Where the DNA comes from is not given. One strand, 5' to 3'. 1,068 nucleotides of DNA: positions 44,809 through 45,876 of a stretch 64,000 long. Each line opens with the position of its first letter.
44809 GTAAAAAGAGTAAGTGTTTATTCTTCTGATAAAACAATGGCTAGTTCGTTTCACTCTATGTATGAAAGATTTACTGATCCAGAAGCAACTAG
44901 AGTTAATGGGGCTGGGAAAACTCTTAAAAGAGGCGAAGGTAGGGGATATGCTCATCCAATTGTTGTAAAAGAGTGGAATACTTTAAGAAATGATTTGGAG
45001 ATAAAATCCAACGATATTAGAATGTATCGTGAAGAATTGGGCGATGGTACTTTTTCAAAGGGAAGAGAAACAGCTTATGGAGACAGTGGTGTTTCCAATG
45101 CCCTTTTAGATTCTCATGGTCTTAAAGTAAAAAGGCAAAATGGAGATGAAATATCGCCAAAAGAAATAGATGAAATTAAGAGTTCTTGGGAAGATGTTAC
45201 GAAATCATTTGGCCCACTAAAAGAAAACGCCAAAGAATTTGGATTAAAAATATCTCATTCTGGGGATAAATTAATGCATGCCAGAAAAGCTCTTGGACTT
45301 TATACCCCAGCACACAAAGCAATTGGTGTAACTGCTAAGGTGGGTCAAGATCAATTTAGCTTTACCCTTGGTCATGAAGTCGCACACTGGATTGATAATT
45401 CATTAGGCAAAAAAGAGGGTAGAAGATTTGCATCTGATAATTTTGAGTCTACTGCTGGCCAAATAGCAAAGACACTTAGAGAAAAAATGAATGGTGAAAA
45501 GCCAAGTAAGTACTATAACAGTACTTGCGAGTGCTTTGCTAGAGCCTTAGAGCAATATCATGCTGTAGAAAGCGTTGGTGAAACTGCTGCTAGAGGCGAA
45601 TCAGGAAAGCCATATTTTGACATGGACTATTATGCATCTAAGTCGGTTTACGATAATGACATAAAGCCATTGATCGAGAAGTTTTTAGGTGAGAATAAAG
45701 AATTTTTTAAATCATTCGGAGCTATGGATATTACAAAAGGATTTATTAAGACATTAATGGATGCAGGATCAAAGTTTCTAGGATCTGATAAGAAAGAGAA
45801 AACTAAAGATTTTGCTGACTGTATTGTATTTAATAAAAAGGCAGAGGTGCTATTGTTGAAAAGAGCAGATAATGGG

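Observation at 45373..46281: HExxH metallopeptidase-like motif and a Nudix hydrolase at the C-terminus of the 1129-aa polyvalent protein, next to the ART gene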

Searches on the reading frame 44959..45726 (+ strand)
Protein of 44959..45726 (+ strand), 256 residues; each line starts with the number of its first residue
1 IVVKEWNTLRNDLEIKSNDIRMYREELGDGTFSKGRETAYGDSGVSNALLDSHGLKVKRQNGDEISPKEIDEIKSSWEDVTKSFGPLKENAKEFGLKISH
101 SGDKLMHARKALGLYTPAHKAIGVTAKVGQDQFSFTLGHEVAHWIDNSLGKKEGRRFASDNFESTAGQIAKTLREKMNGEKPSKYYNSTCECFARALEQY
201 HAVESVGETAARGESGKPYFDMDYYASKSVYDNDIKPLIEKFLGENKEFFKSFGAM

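Call 21: search_protein_families(library=pfam, alignment_id=A1, max_evalue=10)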
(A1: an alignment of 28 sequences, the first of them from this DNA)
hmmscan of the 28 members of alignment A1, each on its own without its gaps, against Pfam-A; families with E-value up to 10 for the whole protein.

A. member 1, seq(256 aa): 3 families
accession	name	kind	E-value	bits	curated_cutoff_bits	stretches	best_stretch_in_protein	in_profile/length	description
PF20573.4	DUF6782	-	0.0035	17.1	27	1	60-144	21-101/241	Putative metallopeptidase family (DUF6782)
PF18796.6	LPD1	-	0.025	15.1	27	1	180-200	4-24/78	Large polyvalent protein-associated domain 1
PF25101.1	Spectrin_7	-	0.13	13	27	1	59-110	18-70/99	Animal spectrin repeats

B. families by the number of members that match (of 28 scanned): 42 families (the first 25 are shown)
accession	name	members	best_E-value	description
PF18796.6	LPD1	19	0.00016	Large polyvalent protein-associated domain 1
PF20573.4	DUF6782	15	0.00026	Putative metallopeptidase family (DUF6782)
PF12725.13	DUF3810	10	0.0019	Protein of unknown function (DUF3810)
PF14891.12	Peptidase_M91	7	0.018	Effector protein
PF01435.24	Peptidase_M48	6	0.011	Peptidase family M48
PF25101.1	Spectrin_7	6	0.024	Animal spectrin repeats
PF06114.19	Peptidase_M78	4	0.00048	IrrE N-terminal-like domain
PF18818.7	MPTase-PolyVal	3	0.0017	Zincin-like metallopeptidase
PF17128.10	DUF5107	2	0.0012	Domain of unknown function (DUF5107)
PF07737.17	ATLF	2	0.0043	Anthrax toxin lethal factor, N- and C-terminal domain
PF16488.10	ArgoL2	2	0.032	Argonaute linker 2 domain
PF21076.3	GDH_ACT2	2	0.056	Glutamate dehydrogenase, ACT2 domain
PF09537.16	DUF2383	2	0.099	Domain of unknown function (DUF2383)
PF17814.7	LisH_TPL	2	0.25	LisH-like dimerisation domain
PF00248.27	Aldo_ket_red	1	0.012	Aldo/keto reductase family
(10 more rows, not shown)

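Call 25: predict_structure(alignment_id=A1)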
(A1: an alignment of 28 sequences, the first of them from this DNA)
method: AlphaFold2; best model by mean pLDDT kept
length: 256 residues; sequences in the alignment: 28
mean_pLDDT: 90.2   pTM: 0.88
mean pLDDT of the five models: 90.2, 89.9, 89.6, 88.5, 88.4
residues with pLDDT >= 90: 185; 70-90: 55; 50-70: 11; < 50: 5
segments of 3 or more residues with pLDDT < 50: 252-256
pLDDT, mean of each block of 10 residues (from residue 1): 81 80 68 78 95 97 95 98 94 97 83 92 95 96 97 93 96 94 86 98 95 88 96 98 92 42
secondary structure, 60 per line:
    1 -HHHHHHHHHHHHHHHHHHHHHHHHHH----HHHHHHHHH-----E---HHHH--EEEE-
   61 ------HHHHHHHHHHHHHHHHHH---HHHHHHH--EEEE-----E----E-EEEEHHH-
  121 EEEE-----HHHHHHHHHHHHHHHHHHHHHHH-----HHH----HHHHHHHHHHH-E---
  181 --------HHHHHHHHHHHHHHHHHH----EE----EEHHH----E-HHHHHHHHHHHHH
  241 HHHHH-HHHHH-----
elements in order: H2-27 H32-40 H50-53 E56-59 H67-84 H88-94 E97-100 E113-116 E121-124 H130-152 H165-175 H189-206 H228-245 H247-251

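Call 27: fold_search(model_id=the predicted structure, library=pdb)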
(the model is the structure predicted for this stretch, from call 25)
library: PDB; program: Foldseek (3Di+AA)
matches with E <= 10: 104; with E <= 0.001: 1
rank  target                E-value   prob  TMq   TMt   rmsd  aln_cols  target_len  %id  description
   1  1yqy                  7.3e-04  1.00  0.45  0.25   8.0       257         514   13  Structure of B. Anthrax Lethal factor in complex with a hydroxamate inhibitor (released 2005-05-31)
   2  4pkw                  1.0e-03  1.00  0.45  0.26  13.6       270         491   12  Anthrax toxin lethal factor with bound small molecule inhibitor GM6001 (released 2014-11-12)
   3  4pkr                  1.3e-03  1.00  0.46  0.26  12.9       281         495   12  Anthrax toxin lethal factor with bound small molecule inhibitor 10 (released 2014-11-12)
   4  4dv8                  1.4e-03  1.00  0.44  0.25   8.4       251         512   14  Anthrax Lethal Factor metalloproteinase in complex with the Hydroxamic acid based small molecule PT8421 (released 2012-03-14)
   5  4wf6                  1.8e-03  1.00  0.46  0.26   7.8       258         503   13  Anthrax toxin lethal factor with bound small molecule inhibitor MK-31 (released 2015-09-09)
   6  4xm8                  3.2e-03  1.00  0.44  0.25   6.7       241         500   12  Anthrax toxin lethal factor with ligand-induced binding pocket (released 2015-11-11)
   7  4xm7                  3.6e-03  1.00  0.43  0.24   5.9       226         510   15  Anthrax toxin lethal factor with ligand-induced binding pocket (released 2015-11-11)
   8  4pks                  4.0e-03  1.00  0.46  0.27   7.7       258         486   12  Anthrax toxin lethal factor with bound small molecule inhibitor 11 (released 2014-11-12)
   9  1j7n_B                4.0e-03  0.96  0.34  0.15  10.3       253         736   12  Anthrax Toxin Lethal factor (released 2001-11-07)
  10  4pkv                  4.7e-03  0.97  0.38  0.22  14.6       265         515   14  Anthrax toxin lethal factor with bound small molecule inhibitor 16 (released 2014-11-12)
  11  4pkq                  5.8e-03  0.99  0.43  0.24   8.1       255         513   12  Anthrax toxin lethal factor with bound zinc (released 2014-11-12)
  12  1pwu_B                5.8e-03  0.99  0.42  0.18  13.8       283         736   11  Crystal Structure of Anthrax Lethal Factor complexed with (3-(N-hydroxycarboxamido)-2-isobutylpropanoyl-Trp-methylamid (released 2004-02-03)
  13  1pwp_A                7.3e-03  0.99  0.45  0.19   7.6       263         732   12  Crystal Structure of the Anthrax Lethal Factor complexed with Small Molecule Inhibitor NSC 12155 (released 2004-01-13)
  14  4pku                  8.1e-03  0.99  0.45  0.26   8.0       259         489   12  Anthrax toxin lethal factor with bound small molecule inhibitor 15 (released 2014-11-12)
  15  5d1s                  8.1e-03  0.98  0.42  0.24   8.6       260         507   13  Anthrax toxin lethal factor with hydroxamic acid inhibitor (released 2015-11-11)
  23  4l7a_A                2.1e-02  0.87  0.37  0.37   9.1       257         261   13  Crystal structure of a putative zinc-binding metallo-peptidase (BACCAC_01431) from Bacteroides caccae ATCC 43185 at 2. (released 2013-07-03)
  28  4l7a_B                4.4e-02  0.75  0.37  0.37   9.1       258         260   13  Crystal structure of a putative zinc-binding metallo-peptidase (BACCAC_01431) from Bacteroides caccae ATCC 43185 at 2. (released 2013-07-03)
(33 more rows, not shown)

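Call 28: search_protein_representatives(alignment_id=A1)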
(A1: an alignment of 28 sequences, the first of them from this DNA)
Query: 28 sequences, 254 profile positions. Proteins with E-value up to 0.001 (for the whole library): 560; up to 1e-10: 432; up to 1e-30: 287. The best 150 are listed.
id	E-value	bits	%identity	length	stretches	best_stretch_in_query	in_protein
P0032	7.1e-117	405.8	-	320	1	1-253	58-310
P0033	1.7e-116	404.5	-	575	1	1-253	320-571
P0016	1.8e-114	397.9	-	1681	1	1-252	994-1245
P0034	1.9e-114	397.8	-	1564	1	3-253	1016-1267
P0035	1.9e-113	394.6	-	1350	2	2-253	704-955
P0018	6.5e-112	389.5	-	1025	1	2-253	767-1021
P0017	1.1e-110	385.5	-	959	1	1-253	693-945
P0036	1.3e-110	385.2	-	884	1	2-253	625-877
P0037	3.2e-110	384.0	-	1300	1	1-252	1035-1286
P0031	7.3e-109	379.5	-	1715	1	1-253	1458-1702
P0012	2.6e-106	371.2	-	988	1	2-252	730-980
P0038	6.7e-105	366.5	-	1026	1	2-252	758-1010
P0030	2.3e-99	348.4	-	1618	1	2-253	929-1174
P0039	2.5e-99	348.3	-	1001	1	1-249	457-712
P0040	5.6e-99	347.1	-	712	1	5-252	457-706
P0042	1.3e-98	345.9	-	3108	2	2-249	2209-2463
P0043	1.4e-98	345.8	-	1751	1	1-253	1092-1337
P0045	8.2e-98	343.3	-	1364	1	5-251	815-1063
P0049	1.1e-96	339.6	-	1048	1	5-251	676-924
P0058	4.6e-94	331.0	-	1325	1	5-251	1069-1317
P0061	1.0e-93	329.9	-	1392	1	5-252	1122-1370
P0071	1.8e-92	325.8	-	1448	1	3-251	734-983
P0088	2.3e-90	318.9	-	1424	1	5-253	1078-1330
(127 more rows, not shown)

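Call 39: search_solved_structures(query=A1, max_evalue=10, show_alignments=5)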
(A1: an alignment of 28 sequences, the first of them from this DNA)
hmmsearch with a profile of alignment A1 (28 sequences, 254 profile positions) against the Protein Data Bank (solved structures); distinct sequences matched with E-value up to 10: 1.
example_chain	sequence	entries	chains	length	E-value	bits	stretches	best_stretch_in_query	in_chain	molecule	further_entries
8glv_AS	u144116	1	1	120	0.11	15.2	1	149-185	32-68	Inner arm dynein light chain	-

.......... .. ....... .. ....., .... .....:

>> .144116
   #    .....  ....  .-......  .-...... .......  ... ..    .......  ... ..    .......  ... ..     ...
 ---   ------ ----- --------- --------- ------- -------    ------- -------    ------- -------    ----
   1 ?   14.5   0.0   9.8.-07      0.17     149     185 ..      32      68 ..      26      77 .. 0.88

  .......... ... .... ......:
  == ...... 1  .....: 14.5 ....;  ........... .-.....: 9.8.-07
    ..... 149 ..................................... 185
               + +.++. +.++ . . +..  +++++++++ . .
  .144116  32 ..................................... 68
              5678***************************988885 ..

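Call 44: fold_search(model_id=the predicted structure, library=viral)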
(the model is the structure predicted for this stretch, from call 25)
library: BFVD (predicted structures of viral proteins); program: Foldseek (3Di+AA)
matches with E <= 10: 277; with E <= 0.001: 2
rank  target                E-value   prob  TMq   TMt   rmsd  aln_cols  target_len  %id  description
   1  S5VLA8                3.3e-23  1.00  0.87  0.33   1.6       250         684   44  (no name in the UniProt tables at hand)
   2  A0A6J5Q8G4            7.1e-04  1.00  0.48  0.22   9.5       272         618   13  Phage head morphogenesis domain containing protein [uncultured Caudovirales phage]
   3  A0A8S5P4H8            1.2e-03  1.00  0.37  0.48   6.5       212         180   18  Lethal factor [Myoviridae sp. ctegP15]
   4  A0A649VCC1            3.5e-03  1.00  0.43  0.39   6.6       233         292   16  (no name in the UniProt tables at hand)
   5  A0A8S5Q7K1            3.9e-03  1.00  0.39  0.47   8.0       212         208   14  Integral membrane metallopeptidase [Siphoviridae sp. ctHiz26]
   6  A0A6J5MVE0            3.9e-03  0.99  0.40  0.18   9.2       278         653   16  Phage head morphogenesis domain [uncultured Caudovirales phage]
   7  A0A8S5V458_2          6.4e-03  0.91  0.29  0.09  11.8       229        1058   17  PolyVal ADP-Ribosyltransferase [Myoviridae sp. ct8iP21]
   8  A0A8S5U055            7.5e-03  0.97  0.38  0.35   6.9       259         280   14  Lethal factor (Fragment) [Siphoviridae sp. ctwnj8]
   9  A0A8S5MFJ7            8.8e-03  0.99  0.39  0.20   6.6       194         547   18  Minor capsid protein [Myoviridae sp. ctguh8]
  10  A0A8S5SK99            1.1e-02  1.00  0.34  0.51   5.0       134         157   17  Lethal factor [Siphoviridae sp. ctrCN24]
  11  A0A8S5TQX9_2          1.2e-02  0.44  0.23  0.07  17.4       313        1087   13  Uncharacterized protein [Myoviridae sp. ctY1522]
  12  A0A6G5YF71            1.3e-02  0.95  0.37  0.11  27.3       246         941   15  (no name in the UniProt tables at hand)
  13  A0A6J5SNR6            1.3e-02  0.90  0.32  0.08  10.8       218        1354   16  Large polyvalent protein associated domain-containing protein [uncultured Caudovirales phage]
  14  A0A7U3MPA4            1.4e-02  0.96  0.38  0.30  10.8       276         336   13  (no name in the UniProt tables at hand)
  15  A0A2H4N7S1            1.5e-02  0.99  0.33  0.57   5.9       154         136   18  (no name in the UniProt tables at hand)
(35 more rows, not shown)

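Call 55: search_protein_families(library=pfam, proteins=[P0043, P0045, P0049, P0058, P0061, P0071, P0088], max_evalue=0.001)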
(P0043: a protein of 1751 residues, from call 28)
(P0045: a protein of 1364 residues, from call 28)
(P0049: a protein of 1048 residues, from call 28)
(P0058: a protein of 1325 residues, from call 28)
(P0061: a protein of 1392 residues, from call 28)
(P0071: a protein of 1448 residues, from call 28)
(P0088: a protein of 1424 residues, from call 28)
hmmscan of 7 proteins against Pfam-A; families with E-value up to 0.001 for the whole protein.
P0043 (1751 aa): 2 families
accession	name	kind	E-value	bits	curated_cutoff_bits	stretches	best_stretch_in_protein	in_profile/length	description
PF00293.34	NUDIX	-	2.2e-21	76.7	21.1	1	332-436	6-118/134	NUDIX domain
PF14815.12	NUDIX_4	-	0.00038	20.7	35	1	335-441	4-103/113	NUDIX domain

P0045 (1364 aa): 2 families
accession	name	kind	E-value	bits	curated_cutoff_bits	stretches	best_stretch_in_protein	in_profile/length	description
PF00293.34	NUDIX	-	1.2e-19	71.1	21.1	1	40-151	4-120/134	NUDIX domain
PF14815.12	NUDIX_4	-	2.5e-06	27.7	35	1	44-96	3-51/113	NUDIX domain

P0049 (1048 aa): 2 families
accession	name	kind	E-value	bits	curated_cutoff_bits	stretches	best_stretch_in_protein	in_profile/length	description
PF00293.34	NUDIX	-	4.3e-16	59.6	21.1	1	22-127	4-118/134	NUDIX domain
PF18796.6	LPD1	-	0.0003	21.2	27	1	848-875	2-29/78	Large polyvalent protein-associated domain 1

P0058 (1325 aa): 1 family
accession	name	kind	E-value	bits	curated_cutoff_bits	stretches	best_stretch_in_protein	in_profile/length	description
PF00293.34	NUDIX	-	1.4e-15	57.9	21.1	1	179-279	6-115/134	NUDIX domain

P0061 (1392 aa): 2 families
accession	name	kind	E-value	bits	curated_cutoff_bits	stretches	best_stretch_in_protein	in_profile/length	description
PF00293.34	NUDIX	-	1.1e-19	71.2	21.1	1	29-139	4-119/134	NUDIX domain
PF14815.12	NUDIX_4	-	1.2e-05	25.5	35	1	34-90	4-56/113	NUDIX domain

P0071 (1448 aa): 2 families
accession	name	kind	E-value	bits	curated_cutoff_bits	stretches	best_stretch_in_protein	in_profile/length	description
PF01028.25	Topoisom_I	-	8.9e-20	71.5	23.7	1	1211-1415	9-202/228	Eukaryotic DNA topoisomerase I, catalytic core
PF00293.34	NUDIX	-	6e-17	62.3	21.1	1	27-130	6-118/134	NUDIX domain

P0088 (1424 aa): 2 families
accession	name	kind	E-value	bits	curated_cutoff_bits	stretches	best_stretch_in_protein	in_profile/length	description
PF00293.34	NUDIX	-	2.5e-18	66.8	21.1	1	41-147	7-121/134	NUDIX domain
PF14815.12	NUDIX_4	-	0.00024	21.3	35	1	43-103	4-60/113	NUDIX domain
